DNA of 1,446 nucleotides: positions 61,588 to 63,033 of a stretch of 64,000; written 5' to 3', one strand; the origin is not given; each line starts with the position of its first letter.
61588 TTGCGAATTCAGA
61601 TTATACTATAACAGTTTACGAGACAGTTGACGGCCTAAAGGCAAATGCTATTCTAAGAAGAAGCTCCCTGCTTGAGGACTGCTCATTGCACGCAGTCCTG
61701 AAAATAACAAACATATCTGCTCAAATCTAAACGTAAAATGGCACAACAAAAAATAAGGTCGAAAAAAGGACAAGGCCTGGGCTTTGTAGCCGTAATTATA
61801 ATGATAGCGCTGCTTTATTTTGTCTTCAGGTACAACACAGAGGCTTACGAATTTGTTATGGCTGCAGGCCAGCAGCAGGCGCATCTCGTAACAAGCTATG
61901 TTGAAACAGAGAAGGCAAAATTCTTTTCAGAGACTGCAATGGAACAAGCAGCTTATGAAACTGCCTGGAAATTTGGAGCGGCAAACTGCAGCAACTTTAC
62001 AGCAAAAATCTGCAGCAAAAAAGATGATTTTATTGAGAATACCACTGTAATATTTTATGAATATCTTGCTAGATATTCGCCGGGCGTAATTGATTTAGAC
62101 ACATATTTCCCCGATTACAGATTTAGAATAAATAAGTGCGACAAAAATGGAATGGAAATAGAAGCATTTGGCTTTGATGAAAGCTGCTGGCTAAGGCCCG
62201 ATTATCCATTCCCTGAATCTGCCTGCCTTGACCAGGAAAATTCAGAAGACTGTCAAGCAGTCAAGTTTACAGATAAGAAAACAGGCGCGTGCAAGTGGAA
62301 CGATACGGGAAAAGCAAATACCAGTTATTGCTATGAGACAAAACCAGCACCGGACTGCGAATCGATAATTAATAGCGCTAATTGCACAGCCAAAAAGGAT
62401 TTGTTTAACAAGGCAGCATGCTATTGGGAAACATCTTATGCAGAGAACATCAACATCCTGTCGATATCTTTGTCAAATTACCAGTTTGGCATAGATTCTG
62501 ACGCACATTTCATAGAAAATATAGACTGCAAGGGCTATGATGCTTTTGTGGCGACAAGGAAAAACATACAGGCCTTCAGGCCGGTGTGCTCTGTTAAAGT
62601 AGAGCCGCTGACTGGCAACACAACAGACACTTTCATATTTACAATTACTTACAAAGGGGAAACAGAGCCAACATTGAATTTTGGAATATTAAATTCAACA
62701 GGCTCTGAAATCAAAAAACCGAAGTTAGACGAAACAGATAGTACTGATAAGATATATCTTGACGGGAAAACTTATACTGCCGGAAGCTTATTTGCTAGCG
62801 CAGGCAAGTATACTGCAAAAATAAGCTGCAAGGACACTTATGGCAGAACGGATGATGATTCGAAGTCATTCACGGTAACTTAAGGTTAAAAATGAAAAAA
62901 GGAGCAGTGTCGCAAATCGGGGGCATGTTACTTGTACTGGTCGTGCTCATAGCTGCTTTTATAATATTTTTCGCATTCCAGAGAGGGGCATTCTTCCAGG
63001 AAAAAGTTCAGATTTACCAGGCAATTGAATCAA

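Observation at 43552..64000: Expanded type IV filament / surface-display locus: ATPase + platform followed by ~14 genes with prepilin-like (class III) N-termini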

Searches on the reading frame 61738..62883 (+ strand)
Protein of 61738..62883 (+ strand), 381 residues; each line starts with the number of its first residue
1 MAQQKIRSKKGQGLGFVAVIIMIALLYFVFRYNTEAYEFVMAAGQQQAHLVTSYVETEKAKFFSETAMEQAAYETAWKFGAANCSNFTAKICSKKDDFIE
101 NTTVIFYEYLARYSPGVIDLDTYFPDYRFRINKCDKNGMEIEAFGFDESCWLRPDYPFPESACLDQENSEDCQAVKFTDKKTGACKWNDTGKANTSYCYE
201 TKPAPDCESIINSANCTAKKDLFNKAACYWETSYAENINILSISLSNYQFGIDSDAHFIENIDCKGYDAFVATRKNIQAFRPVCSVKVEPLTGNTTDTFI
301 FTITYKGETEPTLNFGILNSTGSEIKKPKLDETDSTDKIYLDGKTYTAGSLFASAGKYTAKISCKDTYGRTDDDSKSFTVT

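Call 5: search_protein_families(library=pfam, proteins=[window:61738-62883:+], max_evalue=0.1)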
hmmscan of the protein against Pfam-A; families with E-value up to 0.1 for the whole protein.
window:61738-62883:+ (381 aa): 1 family
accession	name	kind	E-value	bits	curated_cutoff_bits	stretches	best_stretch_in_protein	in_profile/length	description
PF07495.19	Y_Y_Y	-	0.038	14.3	26.6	1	355-381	37-63/65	Y_Y_Y domain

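Call 43: find_encoding_contigs(protein=window:61738-62883:+, flank=10000, max_places=3)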
Protein window:61738-62883:+ (381 aa): 1 contig read that carries it; 1 place shown.
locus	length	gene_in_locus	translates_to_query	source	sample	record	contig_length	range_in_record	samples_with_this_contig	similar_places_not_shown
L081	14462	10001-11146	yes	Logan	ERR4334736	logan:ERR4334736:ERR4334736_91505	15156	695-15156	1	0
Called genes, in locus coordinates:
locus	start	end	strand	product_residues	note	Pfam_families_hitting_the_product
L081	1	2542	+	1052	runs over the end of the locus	PF24681:Kelch_KLHDC2_KLHL20_DRC7 (faint), PF24981:Beta-prop_ATRN-LZTR1 (faint)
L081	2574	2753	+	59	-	-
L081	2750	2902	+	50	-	-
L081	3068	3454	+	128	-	-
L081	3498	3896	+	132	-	-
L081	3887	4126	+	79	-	-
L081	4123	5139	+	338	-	-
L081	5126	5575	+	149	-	-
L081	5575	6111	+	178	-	-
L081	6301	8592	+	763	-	-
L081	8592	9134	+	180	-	-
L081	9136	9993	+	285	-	-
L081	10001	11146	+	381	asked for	-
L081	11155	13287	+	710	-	-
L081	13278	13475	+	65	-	-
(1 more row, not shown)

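Call 79: search_protein_families(library=ncbifam, proteins=[window:61738-62883:+], max_evalue=1)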
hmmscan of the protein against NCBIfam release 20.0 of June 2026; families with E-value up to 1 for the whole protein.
window:61738-62883:+ (381 aa): 1 family
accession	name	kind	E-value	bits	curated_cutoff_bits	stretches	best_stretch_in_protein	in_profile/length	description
NF005187.0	PRK06663.1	equivalog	0.077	11.7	337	1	263-311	130-177/419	flagellar hook-associated protein 3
